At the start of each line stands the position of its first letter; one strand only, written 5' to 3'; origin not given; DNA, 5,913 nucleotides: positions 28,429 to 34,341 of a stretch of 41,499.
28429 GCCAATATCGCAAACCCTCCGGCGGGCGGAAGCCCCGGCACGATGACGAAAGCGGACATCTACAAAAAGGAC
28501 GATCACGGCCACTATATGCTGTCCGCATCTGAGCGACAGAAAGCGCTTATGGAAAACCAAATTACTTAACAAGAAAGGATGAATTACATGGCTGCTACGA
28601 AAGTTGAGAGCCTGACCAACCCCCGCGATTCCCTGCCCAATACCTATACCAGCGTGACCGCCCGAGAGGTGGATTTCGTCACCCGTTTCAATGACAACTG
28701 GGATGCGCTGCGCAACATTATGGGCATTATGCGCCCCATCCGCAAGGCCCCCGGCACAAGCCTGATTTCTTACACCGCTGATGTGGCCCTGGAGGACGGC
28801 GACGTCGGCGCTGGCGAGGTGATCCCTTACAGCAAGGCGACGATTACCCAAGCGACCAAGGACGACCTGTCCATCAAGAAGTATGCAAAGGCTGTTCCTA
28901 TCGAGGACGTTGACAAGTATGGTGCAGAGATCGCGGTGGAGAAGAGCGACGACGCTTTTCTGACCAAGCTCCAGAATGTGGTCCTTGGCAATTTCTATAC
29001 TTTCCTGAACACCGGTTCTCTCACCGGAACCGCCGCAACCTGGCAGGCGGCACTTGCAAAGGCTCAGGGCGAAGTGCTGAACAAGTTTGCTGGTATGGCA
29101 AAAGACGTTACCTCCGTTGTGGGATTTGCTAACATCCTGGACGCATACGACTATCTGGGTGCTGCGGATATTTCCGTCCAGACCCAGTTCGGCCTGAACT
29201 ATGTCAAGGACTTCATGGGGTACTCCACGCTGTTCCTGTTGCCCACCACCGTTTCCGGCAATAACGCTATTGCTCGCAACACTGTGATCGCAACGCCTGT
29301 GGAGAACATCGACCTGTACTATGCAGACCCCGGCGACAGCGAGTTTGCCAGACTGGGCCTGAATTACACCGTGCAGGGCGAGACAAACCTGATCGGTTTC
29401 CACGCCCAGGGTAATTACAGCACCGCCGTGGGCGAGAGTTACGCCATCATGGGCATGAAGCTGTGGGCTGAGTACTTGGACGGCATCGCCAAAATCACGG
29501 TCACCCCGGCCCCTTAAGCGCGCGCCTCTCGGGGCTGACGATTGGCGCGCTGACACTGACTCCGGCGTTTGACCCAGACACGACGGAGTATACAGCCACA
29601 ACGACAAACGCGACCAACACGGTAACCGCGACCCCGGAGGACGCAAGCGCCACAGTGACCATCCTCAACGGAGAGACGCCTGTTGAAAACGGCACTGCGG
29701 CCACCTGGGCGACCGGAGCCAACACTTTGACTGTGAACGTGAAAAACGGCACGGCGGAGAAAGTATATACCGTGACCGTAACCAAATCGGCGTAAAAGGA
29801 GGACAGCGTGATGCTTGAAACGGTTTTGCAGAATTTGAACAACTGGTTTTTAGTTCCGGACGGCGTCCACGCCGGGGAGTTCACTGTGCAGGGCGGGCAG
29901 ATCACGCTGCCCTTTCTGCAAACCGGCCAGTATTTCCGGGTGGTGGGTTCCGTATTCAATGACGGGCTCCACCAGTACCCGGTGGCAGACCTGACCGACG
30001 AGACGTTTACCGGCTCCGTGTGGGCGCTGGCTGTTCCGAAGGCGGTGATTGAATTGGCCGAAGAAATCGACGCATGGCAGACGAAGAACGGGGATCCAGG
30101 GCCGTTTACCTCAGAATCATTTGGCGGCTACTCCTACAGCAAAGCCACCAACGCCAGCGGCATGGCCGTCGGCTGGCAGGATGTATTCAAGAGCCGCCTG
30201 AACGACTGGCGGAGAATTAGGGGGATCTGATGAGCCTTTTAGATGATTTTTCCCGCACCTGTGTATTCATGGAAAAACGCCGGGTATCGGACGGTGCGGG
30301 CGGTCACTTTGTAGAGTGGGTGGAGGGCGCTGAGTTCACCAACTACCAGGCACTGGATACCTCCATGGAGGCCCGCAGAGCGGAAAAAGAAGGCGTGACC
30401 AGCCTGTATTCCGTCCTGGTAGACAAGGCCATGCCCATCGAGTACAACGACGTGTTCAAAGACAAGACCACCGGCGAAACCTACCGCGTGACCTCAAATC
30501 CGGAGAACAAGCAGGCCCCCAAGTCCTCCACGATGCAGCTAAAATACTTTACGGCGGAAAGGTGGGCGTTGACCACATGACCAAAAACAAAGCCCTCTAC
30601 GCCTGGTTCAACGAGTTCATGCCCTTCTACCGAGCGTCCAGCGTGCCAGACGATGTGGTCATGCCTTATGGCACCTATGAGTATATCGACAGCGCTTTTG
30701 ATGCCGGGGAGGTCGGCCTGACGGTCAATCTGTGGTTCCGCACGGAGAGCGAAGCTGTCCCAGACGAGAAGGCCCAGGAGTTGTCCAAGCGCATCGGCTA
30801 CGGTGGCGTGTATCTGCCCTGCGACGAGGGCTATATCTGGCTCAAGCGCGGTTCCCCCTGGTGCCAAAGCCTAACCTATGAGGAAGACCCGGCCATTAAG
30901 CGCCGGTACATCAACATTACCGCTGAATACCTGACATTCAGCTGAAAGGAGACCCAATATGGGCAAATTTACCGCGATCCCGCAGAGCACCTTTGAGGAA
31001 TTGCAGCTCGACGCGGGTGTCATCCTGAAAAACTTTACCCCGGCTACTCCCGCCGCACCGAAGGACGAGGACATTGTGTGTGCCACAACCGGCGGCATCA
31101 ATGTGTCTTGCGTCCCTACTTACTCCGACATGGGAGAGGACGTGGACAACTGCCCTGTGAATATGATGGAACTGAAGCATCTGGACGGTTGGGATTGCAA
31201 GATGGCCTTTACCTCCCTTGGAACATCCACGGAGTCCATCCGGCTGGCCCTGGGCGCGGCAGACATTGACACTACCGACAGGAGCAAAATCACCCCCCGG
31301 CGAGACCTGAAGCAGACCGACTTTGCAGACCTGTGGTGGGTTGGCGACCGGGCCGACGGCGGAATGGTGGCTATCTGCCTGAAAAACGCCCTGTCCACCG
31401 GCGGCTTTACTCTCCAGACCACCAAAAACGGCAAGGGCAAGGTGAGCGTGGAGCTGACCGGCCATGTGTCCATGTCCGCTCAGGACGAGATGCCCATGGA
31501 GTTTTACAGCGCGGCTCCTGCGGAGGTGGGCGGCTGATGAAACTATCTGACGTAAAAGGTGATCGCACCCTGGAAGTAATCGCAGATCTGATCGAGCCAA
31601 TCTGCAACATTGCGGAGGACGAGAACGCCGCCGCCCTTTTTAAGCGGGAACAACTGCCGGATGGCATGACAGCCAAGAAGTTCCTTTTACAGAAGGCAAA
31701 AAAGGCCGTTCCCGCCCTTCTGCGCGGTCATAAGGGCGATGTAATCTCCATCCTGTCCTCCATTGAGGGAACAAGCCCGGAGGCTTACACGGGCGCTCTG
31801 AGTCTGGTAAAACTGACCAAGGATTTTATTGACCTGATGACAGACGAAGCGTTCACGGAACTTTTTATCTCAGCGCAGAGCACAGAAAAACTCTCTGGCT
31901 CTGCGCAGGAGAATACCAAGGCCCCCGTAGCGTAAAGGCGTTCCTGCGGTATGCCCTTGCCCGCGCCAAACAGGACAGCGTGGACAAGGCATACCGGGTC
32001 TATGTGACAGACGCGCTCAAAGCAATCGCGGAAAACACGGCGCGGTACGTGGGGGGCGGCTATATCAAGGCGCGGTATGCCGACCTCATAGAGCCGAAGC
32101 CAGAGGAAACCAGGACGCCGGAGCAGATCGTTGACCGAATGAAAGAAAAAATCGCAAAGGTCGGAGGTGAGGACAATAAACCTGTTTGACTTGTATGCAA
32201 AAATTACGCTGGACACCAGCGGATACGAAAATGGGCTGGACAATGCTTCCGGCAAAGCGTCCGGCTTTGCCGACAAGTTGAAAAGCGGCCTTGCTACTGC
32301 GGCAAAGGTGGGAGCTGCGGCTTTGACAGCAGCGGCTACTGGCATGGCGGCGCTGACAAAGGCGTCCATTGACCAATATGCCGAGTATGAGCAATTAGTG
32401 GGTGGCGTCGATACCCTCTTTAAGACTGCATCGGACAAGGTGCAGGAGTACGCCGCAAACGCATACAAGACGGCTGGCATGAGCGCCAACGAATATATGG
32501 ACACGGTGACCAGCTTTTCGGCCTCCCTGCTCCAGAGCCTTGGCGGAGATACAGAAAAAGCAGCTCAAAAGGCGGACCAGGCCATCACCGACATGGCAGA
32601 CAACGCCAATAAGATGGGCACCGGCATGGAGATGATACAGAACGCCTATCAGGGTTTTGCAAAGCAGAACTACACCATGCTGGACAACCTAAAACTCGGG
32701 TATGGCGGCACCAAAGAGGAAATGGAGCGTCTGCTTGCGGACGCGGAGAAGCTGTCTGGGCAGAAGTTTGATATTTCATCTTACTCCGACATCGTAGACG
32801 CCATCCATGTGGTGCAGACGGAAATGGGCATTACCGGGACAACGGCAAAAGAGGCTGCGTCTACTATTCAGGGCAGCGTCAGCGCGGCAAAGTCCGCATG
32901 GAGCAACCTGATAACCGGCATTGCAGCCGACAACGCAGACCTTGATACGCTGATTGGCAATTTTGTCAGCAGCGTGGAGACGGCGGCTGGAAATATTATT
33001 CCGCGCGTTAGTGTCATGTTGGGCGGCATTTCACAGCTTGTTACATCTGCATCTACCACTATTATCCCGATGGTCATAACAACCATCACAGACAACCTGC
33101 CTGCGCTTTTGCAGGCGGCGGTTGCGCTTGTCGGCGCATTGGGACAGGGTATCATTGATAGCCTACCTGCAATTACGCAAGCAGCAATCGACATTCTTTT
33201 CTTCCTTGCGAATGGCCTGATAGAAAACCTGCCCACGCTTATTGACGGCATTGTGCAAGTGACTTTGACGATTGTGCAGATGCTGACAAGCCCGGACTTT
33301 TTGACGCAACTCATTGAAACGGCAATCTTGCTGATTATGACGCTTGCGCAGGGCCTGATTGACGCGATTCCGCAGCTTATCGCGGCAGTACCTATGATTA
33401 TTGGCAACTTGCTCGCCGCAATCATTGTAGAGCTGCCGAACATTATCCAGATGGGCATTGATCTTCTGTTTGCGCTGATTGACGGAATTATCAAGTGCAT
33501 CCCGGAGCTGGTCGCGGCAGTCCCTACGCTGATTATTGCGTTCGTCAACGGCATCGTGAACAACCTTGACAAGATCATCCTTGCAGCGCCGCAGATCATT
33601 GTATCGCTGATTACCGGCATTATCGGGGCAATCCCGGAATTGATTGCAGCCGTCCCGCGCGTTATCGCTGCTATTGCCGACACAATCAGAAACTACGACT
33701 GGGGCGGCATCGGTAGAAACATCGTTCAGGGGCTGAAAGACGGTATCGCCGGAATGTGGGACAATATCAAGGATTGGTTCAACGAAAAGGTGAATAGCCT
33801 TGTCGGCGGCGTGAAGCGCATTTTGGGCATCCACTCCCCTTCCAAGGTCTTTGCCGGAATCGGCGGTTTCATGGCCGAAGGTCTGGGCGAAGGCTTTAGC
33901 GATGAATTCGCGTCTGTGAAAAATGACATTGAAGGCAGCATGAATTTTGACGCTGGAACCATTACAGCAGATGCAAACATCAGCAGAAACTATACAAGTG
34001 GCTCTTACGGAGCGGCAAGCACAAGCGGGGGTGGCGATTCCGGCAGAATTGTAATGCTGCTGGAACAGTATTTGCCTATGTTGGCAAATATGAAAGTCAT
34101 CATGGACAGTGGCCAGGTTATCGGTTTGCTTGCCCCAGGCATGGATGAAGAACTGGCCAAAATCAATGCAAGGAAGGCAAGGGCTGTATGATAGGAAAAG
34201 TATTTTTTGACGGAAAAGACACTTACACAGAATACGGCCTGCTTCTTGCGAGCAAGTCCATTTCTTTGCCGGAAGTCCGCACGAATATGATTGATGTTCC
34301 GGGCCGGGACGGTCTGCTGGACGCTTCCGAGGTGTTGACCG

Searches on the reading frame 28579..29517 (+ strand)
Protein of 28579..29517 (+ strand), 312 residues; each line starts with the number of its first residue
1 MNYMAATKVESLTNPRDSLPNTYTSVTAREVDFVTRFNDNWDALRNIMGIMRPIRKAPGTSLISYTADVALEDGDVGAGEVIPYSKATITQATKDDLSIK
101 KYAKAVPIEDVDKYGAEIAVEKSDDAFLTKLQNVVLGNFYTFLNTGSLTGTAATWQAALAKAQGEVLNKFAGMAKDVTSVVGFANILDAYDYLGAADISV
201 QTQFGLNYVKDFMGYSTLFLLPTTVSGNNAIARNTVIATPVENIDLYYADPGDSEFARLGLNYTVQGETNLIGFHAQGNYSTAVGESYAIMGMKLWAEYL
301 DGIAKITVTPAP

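Call 20: search_protein_families(library=pfam, proteins=[window:28579-29517:+], max_evalue=0.01)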
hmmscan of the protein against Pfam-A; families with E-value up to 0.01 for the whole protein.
window:28579-29517:+ (312 aa): 0 families

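Call 72: search_protein_families(library=phrogs, proteins=[window:28579-29517:+], max_evalue=0.00001)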
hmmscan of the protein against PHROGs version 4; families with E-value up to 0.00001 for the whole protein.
window:28579-29517:+ (312 aa): 1 family
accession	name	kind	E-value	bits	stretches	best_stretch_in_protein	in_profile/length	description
phrog_544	-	head and packaging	2e-31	110.5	1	5-310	4-275/282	major head protein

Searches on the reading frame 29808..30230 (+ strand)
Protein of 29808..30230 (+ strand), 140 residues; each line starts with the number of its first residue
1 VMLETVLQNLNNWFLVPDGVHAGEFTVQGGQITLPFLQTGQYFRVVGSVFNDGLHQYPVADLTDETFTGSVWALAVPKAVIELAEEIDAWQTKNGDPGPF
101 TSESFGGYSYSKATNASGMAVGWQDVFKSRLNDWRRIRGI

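Call 72: search_protein_families(library=phrogs, proteins=[window:29808-30230:+], max_evalue=0.00001)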
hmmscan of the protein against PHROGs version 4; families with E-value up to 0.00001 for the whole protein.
window:29808-30230:+ (140 aa): 1 family
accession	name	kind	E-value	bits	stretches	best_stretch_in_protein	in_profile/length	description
phrog_1236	-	head and packaging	6.7e-10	39.9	1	27-138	52-175/177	head protein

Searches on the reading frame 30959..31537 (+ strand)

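Call 20: search_protein_families(library=pfam, proteins=[window:30959-31537:+], max_evalue=0.01)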
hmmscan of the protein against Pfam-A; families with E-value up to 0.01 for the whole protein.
window:30959-31537:+ (192 aa): 0 families

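Call 72: search_protein_families(library=phrogs, proteins=[window:30959-31537:+], max_evalue=0.00001)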
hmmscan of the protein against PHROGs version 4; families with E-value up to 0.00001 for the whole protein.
window:30959-31537:+ (192 aa): 1 family
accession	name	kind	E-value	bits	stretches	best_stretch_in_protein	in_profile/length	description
phrog_885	-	tail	4.8e-34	118.9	1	4-184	6-193/338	major tail protein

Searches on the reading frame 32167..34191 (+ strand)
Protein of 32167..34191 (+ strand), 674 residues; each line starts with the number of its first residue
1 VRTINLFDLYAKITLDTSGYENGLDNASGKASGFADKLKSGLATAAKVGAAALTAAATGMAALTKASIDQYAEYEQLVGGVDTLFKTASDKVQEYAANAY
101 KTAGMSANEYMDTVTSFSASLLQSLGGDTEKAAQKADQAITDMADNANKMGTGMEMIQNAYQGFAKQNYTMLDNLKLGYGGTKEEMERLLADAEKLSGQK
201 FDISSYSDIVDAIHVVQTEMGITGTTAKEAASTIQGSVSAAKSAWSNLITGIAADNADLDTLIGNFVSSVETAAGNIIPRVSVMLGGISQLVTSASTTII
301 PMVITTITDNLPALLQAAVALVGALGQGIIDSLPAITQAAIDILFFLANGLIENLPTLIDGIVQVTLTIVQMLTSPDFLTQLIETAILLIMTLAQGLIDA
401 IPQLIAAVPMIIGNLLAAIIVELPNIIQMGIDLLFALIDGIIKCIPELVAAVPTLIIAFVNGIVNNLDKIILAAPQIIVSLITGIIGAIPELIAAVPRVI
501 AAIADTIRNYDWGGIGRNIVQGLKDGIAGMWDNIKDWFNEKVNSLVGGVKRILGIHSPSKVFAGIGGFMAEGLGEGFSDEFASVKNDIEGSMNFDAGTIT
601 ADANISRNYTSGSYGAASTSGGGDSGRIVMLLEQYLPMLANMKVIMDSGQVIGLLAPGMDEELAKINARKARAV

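Call 20: search_protein_families(library=pfam, proteins=[window:32167-34191:+], max_evalue=0.01)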
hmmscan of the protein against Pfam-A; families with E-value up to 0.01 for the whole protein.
window:32167-34191:+ (674 aa): 1 family
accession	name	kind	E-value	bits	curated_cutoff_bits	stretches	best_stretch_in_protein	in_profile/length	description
PF01442.23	Apolipoprotein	-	0.0039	17.4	90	0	73-148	34-109/190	Apolipoprotein A1/A4/E domain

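Call 72: search_protein_families(library=phrogs, proteins=[window:32167-34191:+], max_evalue=0.00001)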
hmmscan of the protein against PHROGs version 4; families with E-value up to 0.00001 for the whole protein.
window:32167-34191:+ (674 aa): 15 families
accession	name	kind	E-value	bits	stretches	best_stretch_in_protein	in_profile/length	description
phrog_6900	-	tail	1.2e-76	258.9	1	24-215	47-235/235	tail length tape measure protein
phrog_58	-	tail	1.6e-71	243.2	1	23-614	297-1027/1544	tail length tape measure protein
phrog_3981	-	tail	6e-65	221.4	1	16-612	8-517/584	tail length tape measure protein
phrog_5493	-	tail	7.6e-50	171.2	2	12-503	428-873/1102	tail length tape measure protein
phrog_991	-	tail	1.9e-47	162.7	1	25-586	246-826/1966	tail length tape measure protein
phrog_1204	-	tail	3.1e-41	142.3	3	254-433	797-948/1483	tail protein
phrog_24198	-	unknown function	2.4e-30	107.2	2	379-508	4-133/350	-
phrog_4372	-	tail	5.9e-28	97.9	1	380-586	1157-1351/1681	tail length tape measure protein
phrog_1272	-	tail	1.6e-24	86.8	2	515-606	1441-1533/1606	tail length tape measure protein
phrog_305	-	tail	5.4e-16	59.4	1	29-606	319-763/1001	tail length tape measure protein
phrog_28775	-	tail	1.3e-15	57.5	1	336-548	374-601/1303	tail length tape measure protein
phrog_4200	-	tail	2e-13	50.7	1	347-593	343-562/732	tail length tape measure protein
phrog_26805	-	unknown function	3.4e-08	33.2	1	416-585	428-596/697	-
phrog_1686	-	tail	7.1e-08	31.7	1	495-589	1031-1128/1224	tail length tape measure protein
phrog_1535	-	tail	3e-06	26.7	1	255-587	674-937/1152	tail length tape measure protein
